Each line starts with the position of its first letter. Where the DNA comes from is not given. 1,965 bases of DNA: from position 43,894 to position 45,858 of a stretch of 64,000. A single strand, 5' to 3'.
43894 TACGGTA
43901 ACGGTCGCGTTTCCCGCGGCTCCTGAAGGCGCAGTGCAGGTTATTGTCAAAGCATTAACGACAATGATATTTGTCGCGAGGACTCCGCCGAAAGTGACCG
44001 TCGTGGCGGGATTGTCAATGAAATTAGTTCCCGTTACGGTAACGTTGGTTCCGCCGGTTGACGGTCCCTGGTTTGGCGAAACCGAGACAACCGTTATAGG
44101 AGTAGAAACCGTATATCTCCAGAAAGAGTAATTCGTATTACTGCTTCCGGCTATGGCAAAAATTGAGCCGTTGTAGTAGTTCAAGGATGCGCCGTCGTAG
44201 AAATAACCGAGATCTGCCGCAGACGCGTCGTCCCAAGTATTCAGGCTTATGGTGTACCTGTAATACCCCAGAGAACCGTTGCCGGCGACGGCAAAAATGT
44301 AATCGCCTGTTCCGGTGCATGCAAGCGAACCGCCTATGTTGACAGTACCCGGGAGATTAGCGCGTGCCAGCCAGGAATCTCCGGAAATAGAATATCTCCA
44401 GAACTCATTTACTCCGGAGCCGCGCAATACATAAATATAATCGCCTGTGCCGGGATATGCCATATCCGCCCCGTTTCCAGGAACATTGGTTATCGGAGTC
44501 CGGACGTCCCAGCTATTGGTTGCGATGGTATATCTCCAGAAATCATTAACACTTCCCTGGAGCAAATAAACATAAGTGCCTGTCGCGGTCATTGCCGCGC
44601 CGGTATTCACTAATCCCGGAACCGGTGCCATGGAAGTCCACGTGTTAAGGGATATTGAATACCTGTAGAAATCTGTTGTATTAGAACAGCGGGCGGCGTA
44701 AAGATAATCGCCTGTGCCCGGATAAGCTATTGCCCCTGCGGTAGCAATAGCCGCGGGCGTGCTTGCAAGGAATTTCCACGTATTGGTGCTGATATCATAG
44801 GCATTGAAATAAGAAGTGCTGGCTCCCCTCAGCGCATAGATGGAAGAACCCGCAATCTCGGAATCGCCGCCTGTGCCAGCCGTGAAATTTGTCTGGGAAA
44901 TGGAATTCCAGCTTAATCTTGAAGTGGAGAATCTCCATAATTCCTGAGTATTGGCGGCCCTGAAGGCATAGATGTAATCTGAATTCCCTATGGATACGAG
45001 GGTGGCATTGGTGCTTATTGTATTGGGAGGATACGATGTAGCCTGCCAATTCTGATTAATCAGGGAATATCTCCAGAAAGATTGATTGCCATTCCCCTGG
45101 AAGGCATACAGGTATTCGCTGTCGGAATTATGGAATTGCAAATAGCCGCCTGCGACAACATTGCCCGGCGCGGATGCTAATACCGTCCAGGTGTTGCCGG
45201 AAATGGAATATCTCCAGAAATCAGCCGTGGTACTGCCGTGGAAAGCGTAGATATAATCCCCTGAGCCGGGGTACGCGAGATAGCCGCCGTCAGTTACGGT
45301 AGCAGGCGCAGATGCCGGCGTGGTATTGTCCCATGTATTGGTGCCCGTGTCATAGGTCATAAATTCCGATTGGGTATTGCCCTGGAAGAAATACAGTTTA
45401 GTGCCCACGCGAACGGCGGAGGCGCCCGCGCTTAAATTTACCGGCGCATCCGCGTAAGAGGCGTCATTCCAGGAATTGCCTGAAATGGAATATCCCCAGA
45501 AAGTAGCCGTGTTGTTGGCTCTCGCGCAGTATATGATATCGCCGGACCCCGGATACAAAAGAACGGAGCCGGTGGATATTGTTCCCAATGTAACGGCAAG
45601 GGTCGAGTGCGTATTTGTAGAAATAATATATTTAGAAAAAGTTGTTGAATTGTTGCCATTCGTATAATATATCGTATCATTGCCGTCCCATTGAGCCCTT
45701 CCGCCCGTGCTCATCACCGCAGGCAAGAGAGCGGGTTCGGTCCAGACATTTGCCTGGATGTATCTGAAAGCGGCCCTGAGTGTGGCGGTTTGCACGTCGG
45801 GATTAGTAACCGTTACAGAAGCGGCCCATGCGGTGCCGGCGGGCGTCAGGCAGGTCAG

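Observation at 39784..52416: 4210-aa surface giant alternating beta-propeller blades with IPT/TIG arrays and PKD domains, with a non-canonical C-terminal anchor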

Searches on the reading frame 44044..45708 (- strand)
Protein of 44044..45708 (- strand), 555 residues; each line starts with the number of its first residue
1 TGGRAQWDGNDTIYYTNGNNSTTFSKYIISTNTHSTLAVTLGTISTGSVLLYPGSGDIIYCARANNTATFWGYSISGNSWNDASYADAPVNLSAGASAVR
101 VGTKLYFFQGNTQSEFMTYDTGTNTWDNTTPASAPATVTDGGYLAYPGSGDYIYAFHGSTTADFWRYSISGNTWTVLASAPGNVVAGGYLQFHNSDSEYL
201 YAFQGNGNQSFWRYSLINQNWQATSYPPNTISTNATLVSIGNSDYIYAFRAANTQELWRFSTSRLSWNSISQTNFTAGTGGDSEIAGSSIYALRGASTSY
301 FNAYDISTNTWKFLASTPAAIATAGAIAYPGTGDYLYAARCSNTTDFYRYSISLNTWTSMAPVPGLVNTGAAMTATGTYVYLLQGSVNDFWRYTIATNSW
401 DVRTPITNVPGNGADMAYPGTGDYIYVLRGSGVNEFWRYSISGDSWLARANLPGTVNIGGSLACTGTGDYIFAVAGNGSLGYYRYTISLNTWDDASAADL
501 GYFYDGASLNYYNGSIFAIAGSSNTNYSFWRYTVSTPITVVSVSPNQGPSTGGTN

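Call 38: predict_structure(protein=window:44044-45708:-)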
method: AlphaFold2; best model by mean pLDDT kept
length: 555 residues; sequences in the alignment: 1
mean_pLDDT: 39.4   pTM: 0.31
mean pLDDT of the five models: 39.4, 33.8, 31.1, 26.6, 26.1
residues with pLDDT >= 90: 0; 70-90: 0; 50-70: 80; < 50: 475
segments of 3 or more residues with pLDDT < 50: 1-7, 9-13, 15-17, 19-69, 72-96, 101-103, 110-116, 128-212, 214-304, 308-335, 338-348, 350-359, 361-377, 385-387, 407-421, 430-434, 450-555
pLDDT, mean of each block of 10 residues (from residue 1): 42 45 39 31 38 44 42 43 39 48 51 46 49 27 37 42 41 33 32 37 40 42 40 32 39 38 42 27 27 31 45 34 29 43 41 42 40 50 53 61 50 44 54 53 60 37 30 30 30 29 33 33 30 32 25 24
secondary structure, 60 per line:
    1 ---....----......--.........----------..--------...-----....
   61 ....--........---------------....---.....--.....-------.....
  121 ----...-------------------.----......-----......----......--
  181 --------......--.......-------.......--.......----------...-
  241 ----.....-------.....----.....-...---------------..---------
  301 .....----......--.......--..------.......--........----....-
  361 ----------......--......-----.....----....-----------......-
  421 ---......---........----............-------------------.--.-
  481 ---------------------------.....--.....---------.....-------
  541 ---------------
elements in order: E4-7 E12-17 E20-28 E49-51 E57-64 E67-74 E90-93 E97-101 E104-108 E116-120 E125-127 E152-157 E163-168 E173-178 E189-194 E197-203 E211-217 E220-226 E237-239 E245-249 E257-261 E266-270 E301-305 E310-315 H318-324 E335-341 E344-351 E356-359 E371-376 E379-384 E390-394 E399-402 E414-419 E424-429 E433-440 E445-456 E508-512 E515-519 E529-533
